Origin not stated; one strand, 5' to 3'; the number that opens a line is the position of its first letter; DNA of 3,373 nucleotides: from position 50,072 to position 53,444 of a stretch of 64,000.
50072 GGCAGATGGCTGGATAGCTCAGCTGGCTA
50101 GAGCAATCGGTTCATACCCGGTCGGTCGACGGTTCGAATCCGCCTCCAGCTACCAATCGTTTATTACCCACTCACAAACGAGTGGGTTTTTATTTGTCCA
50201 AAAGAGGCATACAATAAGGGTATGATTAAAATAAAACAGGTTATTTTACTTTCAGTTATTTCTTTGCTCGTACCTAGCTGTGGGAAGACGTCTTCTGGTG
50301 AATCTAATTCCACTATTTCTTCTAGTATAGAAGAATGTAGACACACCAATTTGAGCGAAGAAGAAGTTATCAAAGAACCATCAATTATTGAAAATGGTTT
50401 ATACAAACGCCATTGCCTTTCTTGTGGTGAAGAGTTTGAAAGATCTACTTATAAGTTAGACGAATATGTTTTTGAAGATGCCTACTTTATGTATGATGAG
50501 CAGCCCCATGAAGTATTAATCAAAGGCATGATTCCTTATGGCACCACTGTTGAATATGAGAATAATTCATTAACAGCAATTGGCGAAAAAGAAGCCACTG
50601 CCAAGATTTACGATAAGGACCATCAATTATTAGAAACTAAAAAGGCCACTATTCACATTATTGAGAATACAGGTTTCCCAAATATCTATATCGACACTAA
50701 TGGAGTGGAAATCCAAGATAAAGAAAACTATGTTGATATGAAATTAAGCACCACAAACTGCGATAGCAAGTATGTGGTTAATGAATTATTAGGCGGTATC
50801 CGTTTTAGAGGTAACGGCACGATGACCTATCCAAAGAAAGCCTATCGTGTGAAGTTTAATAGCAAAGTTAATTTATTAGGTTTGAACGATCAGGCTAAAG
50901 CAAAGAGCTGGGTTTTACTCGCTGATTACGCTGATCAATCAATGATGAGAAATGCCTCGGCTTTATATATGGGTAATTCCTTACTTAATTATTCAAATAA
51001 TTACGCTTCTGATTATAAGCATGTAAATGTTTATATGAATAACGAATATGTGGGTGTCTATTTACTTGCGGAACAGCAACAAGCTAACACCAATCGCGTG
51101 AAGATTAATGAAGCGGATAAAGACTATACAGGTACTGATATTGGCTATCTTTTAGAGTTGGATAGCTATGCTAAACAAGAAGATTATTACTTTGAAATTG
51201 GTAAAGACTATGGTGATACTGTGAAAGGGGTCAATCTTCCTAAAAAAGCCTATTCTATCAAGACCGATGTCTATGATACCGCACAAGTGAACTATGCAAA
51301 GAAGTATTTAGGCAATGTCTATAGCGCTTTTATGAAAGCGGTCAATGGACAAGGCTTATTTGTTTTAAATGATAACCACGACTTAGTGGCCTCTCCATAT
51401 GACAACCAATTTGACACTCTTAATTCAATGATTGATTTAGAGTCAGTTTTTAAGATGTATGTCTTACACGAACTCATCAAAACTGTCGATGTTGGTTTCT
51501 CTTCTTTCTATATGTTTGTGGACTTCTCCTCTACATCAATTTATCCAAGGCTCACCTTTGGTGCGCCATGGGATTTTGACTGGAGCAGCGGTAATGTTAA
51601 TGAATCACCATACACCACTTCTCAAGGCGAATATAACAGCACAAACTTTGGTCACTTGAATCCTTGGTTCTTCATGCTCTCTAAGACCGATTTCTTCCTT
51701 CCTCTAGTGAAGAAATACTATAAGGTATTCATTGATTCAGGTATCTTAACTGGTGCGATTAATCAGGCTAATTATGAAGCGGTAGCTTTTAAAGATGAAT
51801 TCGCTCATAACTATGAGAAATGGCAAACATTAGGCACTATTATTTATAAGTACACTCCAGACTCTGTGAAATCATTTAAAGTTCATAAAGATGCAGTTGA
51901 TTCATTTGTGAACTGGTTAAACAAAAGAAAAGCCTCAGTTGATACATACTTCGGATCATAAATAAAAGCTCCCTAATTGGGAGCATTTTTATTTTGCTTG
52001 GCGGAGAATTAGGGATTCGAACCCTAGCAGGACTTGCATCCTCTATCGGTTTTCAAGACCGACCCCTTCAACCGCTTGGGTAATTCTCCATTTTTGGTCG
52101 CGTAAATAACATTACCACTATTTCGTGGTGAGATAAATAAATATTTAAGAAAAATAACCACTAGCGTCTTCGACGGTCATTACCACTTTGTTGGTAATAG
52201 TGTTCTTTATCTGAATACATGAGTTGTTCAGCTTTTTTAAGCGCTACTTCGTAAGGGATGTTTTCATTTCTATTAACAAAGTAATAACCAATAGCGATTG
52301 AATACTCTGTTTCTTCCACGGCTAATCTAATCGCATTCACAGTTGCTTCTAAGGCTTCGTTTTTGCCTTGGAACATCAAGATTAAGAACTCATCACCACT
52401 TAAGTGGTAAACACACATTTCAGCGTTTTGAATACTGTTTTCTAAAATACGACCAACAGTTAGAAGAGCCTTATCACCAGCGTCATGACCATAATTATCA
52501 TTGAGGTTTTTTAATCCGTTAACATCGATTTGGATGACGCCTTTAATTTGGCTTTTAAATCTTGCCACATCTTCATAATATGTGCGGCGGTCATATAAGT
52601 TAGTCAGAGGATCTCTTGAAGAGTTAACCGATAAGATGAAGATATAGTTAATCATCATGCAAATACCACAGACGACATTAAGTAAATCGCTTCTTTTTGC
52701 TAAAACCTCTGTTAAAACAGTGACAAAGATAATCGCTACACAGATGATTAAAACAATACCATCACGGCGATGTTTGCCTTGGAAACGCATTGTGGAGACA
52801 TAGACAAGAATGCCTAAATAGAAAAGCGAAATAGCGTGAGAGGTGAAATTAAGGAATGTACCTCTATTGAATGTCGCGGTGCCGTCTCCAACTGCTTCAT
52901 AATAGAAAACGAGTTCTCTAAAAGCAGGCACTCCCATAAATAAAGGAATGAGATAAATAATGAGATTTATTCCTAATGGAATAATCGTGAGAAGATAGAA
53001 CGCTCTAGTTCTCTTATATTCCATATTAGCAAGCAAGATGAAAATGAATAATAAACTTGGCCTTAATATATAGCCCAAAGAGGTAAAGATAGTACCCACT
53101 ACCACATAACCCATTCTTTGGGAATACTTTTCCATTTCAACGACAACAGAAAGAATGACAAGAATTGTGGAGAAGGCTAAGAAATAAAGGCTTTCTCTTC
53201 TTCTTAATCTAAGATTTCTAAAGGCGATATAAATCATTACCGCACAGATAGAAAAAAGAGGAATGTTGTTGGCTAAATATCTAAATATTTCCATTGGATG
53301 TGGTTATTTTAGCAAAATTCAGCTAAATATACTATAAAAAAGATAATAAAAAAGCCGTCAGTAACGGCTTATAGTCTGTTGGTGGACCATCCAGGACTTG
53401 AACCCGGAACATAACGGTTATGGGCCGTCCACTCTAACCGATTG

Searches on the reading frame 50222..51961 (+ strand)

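Call 10: search_protein_families(library=pfam, proteins=[window:50222-51961:+], max_evalue=0.001)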
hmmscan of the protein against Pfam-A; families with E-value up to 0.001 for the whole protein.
window:50222-51961:+ (579 aa): 1 family
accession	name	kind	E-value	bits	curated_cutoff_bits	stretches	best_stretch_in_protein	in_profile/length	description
PF08757.17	CotH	-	6.2e-27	95.4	23.8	1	193-571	1-320/322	CotH kinase protein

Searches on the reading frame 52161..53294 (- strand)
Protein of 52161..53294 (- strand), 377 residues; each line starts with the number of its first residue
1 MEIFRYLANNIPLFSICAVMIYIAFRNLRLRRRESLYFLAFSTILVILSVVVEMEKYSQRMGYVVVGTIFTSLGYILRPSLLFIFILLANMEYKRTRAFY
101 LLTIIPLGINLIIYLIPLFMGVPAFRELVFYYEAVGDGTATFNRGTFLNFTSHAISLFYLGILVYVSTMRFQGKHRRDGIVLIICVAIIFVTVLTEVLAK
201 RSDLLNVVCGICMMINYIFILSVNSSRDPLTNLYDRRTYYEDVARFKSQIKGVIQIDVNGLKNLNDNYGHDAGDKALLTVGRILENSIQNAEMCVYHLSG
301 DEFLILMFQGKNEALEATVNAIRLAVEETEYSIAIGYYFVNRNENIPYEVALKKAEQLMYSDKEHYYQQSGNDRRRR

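Call 81: search_protein_families(library=pfam, proteins=[window:52161-53294:-], max_evalue=0.0001)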
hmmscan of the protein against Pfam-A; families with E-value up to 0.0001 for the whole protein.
window:52161-53294:- (377 aa): 2 families
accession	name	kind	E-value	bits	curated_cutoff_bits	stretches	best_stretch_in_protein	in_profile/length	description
PF00990.26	GGDEF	-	2.1e-20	73.6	23.8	1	226-365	2-157/161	Diguanylate cyclase, GGDEF domain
PF16927.11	HisKA_7TM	-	6.6e-05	23.3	28.6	1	16-221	8-215/224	N-terminal 7TM region of histidine kinase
